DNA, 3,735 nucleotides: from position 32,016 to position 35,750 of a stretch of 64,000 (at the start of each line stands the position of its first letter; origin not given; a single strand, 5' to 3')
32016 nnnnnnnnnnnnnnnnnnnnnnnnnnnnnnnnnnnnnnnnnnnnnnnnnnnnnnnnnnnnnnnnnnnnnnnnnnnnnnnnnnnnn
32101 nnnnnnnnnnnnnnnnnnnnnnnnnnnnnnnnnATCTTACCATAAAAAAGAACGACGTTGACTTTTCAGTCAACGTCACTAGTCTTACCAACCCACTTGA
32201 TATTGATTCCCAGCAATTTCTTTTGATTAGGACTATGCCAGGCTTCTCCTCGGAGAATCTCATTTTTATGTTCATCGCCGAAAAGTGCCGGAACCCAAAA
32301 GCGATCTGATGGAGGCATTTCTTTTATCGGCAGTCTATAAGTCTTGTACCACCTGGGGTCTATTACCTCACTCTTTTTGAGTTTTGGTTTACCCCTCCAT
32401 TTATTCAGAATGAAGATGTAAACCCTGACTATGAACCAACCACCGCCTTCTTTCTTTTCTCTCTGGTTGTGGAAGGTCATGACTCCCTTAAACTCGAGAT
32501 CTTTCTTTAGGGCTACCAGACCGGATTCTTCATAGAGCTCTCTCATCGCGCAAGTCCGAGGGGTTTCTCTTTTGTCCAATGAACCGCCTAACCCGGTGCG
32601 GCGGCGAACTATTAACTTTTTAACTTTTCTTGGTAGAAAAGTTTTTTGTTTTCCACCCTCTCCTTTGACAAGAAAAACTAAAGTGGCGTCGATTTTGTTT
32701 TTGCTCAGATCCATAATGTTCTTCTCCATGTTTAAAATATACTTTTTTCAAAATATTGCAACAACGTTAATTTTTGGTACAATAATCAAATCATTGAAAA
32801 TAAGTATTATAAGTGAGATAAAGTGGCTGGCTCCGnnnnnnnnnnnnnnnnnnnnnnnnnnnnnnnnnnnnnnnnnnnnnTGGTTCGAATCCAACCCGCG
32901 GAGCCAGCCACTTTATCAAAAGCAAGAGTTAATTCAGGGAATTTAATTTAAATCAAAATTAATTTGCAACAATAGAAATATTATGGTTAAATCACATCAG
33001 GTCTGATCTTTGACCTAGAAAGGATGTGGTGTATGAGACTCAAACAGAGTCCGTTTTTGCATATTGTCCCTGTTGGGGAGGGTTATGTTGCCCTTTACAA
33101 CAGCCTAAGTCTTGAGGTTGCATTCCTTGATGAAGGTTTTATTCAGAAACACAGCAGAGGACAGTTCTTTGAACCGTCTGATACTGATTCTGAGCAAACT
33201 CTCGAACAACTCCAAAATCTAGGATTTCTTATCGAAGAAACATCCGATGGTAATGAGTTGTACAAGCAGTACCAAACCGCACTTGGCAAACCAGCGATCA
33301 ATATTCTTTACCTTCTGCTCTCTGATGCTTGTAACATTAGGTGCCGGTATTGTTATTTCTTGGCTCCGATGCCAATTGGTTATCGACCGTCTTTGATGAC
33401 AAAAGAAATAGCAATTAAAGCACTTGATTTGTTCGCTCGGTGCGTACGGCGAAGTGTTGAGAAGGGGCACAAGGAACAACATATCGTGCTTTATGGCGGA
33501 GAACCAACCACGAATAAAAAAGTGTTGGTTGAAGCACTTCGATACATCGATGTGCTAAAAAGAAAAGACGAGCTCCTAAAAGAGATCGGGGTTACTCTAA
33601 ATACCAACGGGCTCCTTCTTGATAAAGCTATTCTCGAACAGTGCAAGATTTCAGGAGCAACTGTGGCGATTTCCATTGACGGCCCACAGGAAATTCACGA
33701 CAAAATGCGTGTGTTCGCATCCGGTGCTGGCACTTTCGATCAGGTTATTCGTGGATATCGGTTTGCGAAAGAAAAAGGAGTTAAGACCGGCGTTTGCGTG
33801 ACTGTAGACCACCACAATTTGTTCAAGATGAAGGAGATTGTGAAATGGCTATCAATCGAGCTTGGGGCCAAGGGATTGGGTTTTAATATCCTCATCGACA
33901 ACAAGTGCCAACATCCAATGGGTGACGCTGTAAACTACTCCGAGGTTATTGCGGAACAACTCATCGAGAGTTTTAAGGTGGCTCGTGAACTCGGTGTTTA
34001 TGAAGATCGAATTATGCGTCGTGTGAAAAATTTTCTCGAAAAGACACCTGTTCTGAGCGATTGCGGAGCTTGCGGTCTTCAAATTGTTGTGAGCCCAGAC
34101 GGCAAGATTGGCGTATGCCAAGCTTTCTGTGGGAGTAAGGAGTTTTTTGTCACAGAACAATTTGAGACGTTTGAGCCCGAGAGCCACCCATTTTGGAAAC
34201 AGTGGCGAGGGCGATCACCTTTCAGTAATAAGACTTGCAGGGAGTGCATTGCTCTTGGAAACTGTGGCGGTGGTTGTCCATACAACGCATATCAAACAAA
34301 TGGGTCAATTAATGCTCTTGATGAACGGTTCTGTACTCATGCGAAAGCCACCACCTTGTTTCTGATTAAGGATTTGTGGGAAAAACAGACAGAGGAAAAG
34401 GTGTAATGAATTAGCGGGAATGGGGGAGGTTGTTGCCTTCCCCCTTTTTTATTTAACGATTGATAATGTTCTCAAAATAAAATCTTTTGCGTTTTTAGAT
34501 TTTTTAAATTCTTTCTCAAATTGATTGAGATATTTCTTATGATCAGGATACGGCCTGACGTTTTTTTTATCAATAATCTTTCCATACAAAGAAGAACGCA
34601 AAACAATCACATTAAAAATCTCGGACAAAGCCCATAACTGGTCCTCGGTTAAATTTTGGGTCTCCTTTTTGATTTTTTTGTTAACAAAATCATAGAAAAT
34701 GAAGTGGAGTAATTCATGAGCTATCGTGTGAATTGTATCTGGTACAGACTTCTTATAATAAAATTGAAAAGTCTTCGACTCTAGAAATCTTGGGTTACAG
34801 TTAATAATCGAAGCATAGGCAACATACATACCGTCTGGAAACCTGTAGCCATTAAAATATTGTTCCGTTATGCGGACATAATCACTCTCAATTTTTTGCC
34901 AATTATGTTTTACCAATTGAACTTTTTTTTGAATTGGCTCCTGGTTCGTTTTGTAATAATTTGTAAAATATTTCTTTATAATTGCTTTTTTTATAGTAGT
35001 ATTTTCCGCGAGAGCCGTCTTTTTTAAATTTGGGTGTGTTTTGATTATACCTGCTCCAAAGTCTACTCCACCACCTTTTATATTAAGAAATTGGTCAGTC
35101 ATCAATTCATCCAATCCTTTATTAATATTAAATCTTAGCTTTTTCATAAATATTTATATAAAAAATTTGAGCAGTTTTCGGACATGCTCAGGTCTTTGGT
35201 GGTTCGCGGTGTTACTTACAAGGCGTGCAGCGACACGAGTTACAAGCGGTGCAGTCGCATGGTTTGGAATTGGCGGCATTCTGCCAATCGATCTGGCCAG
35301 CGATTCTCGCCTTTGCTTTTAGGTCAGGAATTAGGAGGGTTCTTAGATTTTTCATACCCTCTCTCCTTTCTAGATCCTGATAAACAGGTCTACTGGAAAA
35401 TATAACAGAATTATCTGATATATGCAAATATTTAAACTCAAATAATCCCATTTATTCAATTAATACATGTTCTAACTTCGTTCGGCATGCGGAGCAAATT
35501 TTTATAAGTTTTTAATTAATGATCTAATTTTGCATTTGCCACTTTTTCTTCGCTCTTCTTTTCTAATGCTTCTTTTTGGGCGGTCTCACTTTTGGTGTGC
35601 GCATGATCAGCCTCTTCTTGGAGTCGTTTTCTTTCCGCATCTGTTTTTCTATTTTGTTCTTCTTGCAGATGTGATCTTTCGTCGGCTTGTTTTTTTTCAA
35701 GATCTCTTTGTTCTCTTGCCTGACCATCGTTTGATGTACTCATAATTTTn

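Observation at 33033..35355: Six-cysteine SCIFF/ranthipeptide-like precursor with convergent SPASM radical-SAM enzyme and an HExxH protein, next to tRNA-Asn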

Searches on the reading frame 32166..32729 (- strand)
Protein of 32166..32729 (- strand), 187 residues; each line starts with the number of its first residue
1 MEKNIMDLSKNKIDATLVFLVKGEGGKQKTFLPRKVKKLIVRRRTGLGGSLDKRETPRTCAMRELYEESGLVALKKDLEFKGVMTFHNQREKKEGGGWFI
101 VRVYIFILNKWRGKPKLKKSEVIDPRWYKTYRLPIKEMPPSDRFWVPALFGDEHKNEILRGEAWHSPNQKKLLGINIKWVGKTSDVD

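Call 36: search_protein_families(library=pfam, proteins=[window:32166-32729:-], max_evalue=0.001)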
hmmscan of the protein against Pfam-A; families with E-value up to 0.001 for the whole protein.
window:32166-32729:- (187 aa): 1 family
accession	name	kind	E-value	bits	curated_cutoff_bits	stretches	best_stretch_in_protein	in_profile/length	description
PF00293.34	NUDIX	-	3.5e-11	43.7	21.1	1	41-146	20-131/134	NUDIX domain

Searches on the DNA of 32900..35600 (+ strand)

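Call 100: search_rna_families(source=L005, start=1400, end=1800, threshold=evalue, max_evalue=1)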
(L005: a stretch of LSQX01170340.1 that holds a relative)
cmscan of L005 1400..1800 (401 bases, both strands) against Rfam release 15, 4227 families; matches with E-value up to 1: 2.
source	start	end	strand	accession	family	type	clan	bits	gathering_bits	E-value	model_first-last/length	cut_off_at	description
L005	1521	1608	-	RF00749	mir-208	Gene; miRNA;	-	19.6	56.4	0.065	1-77/77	no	mir-208 microRNA precursor family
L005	1563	1653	-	RF03598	MIR6024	Gene; miRNA;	-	18.8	72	0.32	1-99/99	no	MIR6024 microRNA precursor family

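Call 101: search_rna_families(source=window, start=32900, end=35600, threshold=evalue, max_evalue=1)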
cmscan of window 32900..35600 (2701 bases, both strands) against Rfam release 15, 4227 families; matches with E-value up to 1: 2.
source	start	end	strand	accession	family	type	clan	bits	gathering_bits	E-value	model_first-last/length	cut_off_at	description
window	34705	34804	+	RF01220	snoR104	Gene; snRNA; snoRNA; HACA-box;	-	22.4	40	0.93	1-118/118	no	Small nucleolar RNA snoR104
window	34369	34413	+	RF00018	CsrB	Gene; sRNA;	CL00106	14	71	0.5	234-278/356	no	CsrB/RsmB RNA family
